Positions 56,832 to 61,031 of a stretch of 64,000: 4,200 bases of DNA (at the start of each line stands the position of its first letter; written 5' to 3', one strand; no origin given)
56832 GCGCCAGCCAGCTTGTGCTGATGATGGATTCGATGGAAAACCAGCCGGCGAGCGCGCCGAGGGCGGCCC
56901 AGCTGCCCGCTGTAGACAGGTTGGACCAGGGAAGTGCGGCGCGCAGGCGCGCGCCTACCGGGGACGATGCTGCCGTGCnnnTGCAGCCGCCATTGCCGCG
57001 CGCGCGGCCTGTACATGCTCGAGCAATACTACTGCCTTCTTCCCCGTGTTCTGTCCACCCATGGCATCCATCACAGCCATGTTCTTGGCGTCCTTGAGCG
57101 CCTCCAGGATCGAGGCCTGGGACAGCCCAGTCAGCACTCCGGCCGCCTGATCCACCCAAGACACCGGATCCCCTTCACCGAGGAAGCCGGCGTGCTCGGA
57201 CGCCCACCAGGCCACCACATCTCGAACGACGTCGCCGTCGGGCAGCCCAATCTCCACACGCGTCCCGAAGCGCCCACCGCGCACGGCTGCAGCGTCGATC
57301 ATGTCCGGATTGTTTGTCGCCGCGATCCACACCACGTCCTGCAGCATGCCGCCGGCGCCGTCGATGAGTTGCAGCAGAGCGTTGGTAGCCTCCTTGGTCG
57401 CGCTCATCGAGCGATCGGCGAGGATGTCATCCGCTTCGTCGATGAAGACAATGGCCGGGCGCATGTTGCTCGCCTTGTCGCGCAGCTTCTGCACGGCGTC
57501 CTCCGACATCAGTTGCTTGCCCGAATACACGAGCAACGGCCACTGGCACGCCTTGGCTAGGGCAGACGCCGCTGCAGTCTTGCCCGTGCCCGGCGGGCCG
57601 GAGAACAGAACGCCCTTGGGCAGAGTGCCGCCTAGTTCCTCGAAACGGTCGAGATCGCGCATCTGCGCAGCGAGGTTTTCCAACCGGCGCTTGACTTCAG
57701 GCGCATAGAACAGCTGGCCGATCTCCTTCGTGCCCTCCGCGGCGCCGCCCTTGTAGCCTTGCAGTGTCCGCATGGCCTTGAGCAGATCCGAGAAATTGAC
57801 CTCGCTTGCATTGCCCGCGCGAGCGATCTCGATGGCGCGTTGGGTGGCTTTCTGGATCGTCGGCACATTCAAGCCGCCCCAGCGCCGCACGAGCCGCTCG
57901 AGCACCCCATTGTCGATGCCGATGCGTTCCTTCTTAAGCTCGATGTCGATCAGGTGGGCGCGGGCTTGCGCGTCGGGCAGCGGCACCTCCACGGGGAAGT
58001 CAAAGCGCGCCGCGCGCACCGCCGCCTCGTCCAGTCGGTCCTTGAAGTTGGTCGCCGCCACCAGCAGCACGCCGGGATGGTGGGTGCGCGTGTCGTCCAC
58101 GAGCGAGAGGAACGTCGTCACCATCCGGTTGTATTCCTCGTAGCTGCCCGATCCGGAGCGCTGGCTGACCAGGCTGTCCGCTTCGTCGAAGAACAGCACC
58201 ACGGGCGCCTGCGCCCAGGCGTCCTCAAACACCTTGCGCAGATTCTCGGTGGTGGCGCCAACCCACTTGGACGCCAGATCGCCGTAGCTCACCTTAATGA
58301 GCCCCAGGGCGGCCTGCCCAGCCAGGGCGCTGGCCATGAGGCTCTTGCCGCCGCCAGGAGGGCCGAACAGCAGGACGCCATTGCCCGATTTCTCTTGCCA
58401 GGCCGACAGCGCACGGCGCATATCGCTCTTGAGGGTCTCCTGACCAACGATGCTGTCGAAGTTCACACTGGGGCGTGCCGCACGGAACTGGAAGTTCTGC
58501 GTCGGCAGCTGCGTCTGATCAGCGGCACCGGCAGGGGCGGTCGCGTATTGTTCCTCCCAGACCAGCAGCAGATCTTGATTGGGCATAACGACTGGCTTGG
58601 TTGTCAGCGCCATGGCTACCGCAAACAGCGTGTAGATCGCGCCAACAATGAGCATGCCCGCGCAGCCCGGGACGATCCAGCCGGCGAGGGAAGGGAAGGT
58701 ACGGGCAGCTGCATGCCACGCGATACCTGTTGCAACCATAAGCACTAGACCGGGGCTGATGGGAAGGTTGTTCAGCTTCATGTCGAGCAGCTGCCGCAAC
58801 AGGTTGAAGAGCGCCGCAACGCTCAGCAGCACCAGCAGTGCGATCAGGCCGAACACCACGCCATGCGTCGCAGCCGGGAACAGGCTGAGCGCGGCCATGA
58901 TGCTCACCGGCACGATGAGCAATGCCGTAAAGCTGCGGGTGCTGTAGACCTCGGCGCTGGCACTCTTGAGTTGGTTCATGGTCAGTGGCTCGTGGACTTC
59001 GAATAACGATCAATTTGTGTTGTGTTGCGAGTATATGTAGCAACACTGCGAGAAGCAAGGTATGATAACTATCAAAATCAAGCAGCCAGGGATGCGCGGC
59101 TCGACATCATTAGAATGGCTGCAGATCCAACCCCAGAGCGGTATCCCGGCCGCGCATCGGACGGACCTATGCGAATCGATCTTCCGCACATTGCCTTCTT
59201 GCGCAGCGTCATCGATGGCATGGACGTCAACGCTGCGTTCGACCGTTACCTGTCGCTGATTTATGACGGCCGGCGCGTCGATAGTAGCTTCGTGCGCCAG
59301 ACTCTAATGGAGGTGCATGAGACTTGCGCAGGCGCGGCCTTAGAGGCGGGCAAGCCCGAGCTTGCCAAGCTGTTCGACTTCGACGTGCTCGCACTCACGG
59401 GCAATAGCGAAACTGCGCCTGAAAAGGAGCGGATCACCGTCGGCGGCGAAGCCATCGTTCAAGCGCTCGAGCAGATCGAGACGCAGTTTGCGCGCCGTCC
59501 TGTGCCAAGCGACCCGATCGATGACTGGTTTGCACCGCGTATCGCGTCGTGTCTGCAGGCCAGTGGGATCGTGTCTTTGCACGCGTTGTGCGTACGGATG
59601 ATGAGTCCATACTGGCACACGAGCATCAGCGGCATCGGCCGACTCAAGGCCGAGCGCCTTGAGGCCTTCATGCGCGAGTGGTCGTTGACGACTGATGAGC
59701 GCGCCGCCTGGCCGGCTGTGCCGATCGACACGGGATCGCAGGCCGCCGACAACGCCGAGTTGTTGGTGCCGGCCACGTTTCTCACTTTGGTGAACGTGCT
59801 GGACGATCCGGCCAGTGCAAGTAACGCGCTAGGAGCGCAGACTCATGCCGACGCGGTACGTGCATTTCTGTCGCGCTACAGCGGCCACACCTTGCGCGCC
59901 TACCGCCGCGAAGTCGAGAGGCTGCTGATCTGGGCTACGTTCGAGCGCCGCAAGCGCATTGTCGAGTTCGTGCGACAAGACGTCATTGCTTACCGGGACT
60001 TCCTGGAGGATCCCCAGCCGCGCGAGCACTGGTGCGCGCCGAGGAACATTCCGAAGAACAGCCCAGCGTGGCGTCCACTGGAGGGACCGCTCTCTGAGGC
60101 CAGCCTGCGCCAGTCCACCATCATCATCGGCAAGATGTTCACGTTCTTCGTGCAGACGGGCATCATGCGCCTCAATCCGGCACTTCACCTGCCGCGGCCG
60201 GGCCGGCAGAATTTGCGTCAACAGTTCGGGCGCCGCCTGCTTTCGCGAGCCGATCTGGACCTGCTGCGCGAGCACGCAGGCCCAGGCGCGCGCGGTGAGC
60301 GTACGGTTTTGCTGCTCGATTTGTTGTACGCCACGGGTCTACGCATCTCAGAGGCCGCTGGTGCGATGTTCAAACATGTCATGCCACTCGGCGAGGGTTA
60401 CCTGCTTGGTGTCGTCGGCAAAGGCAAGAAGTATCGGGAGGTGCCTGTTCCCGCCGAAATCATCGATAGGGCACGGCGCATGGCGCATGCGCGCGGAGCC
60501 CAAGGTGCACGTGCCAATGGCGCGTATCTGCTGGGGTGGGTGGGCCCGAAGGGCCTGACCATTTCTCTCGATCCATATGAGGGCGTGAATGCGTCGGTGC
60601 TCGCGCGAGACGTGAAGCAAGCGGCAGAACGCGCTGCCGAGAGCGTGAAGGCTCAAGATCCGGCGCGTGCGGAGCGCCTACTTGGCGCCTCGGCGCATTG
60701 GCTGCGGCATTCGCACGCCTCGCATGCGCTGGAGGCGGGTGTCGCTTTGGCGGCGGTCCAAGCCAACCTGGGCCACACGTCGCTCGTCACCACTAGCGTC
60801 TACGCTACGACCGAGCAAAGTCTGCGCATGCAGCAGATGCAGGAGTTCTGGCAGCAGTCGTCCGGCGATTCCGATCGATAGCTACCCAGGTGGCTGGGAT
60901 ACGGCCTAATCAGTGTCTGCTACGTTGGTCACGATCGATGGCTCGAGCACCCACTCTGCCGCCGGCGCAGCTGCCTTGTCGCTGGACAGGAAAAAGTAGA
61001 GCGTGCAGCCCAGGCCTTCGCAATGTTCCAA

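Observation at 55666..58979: Two-gene operon: membrane-anchored tandem AAA+ ATPase translationally coupled to a polytopic Lnt-like carbon-nitrogen hydrolase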

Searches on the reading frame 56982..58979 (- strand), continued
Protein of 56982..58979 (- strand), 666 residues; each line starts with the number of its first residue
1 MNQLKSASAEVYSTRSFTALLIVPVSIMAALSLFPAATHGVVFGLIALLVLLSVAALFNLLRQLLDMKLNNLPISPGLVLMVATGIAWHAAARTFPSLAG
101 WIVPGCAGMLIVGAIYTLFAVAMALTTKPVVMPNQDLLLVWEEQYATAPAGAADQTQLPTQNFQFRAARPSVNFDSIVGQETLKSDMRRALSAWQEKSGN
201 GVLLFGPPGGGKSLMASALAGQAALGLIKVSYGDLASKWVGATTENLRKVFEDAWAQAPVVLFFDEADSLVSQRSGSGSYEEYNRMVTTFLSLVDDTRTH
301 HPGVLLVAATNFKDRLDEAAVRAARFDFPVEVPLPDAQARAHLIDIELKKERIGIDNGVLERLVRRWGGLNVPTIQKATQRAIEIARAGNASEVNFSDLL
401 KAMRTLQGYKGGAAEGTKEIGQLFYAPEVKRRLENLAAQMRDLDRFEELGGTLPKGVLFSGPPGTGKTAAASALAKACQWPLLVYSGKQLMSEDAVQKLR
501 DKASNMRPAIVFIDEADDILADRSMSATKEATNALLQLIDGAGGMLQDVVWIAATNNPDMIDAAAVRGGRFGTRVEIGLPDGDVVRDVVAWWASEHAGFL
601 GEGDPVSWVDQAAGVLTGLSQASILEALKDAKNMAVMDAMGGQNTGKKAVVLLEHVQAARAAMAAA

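Call 96: search_protein_families(library=pfam, proteins=[L094:2957-3874:+, L094:3871-4515:+], max_evalue=0.001)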
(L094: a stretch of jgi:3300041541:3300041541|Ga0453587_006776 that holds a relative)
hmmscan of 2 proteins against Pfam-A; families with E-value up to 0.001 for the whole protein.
L094:2957-3874:+ (305 aa): 1 family
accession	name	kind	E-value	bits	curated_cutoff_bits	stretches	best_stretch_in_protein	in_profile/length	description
PF17762.8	HTH_ParB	-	0.00054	20.5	22.6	0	142-223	2-85/102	ParB HTH domain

L094:3871-4515:+ (214 aa): 0 families

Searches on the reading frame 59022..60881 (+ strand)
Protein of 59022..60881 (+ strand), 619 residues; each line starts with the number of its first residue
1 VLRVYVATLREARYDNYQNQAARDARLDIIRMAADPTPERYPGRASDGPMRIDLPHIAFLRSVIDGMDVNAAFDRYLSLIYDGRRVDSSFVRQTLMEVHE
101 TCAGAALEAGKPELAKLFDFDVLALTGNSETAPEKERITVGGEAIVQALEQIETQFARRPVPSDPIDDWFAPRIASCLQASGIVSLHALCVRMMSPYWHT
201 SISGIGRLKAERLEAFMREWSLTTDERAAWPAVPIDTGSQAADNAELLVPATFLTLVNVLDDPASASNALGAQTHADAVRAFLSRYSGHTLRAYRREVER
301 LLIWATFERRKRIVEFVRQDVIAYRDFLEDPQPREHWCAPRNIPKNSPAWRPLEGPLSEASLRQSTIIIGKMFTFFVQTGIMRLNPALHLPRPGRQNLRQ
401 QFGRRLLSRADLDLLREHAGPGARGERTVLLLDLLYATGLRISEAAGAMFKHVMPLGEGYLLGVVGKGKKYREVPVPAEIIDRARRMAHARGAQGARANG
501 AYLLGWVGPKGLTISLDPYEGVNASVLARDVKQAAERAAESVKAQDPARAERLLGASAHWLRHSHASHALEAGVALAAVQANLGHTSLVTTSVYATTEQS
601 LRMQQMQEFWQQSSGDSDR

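Call 3: search_protein_families(library=pfam, proteins=[window:59022-60881:+], max_evalue=0.01)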
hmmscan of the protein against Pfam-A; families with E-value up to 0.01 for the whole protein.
window:59022-60881:+ (619 aa): 2 families
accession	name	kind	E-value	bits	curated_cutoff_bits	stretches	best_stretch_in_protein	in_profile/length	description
PF00589.27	Phage_integrase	-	7.8e-17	62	27.1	1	422-597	18-168/172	Phage integrase family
PF12482.14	DUF3701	-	2.1e-15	57.1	26.9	1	152-227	2-79/93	Phage integrase protein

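Call 5: search_protein_families(library=ncbifam, proteins=[window:59022-60881:+], max_evalue=0.01)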
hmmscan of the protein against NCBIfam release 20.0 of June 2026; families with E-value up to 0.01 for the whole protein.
window:59022-60881:+ (619 aa): 8 families
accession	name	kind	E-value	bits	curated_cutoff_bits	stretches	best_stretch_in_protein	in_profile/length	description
NF001399.0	PRK00283.1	subfamily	3.1e-27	95.6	279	1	287-601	23-288/300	tyrosine recombinase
TIGR02224.1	recomb_XerC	equivalog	2.5e-26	92.7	335.15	1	285-609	12-285/295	tyrosine recombinase XerC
TIGR02225.1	recomb_XerD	equivalog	5.7e-26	91.5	329.6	2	286-485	13-181/290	site-specific tyrosine recombinase XerD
NF040815.2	recomb_XerA_Arch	equivalog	2.9e-18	66.4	220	1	284-600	10-257/263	site-specific tyrosine recombinase/integron integrase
NF002331.0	PRK01287.1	subfamily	9e-16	57.8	371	1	356-596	94-311/365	site-specific tyrosine recombinase XerC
TIGR02249.1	integrase_gron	subfamily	1.6e-12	47.5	265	1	555-595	258-298/315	integron integrase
NF003462.0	PRK05084.1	equivalog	1.3e-08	33.9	267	1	556-608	303-355/360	tyrosine recombinase XerS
NF011946.0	PRK15417.1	equivalog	3.4e-07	29.8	435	1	430-596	135-314/337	integron integrase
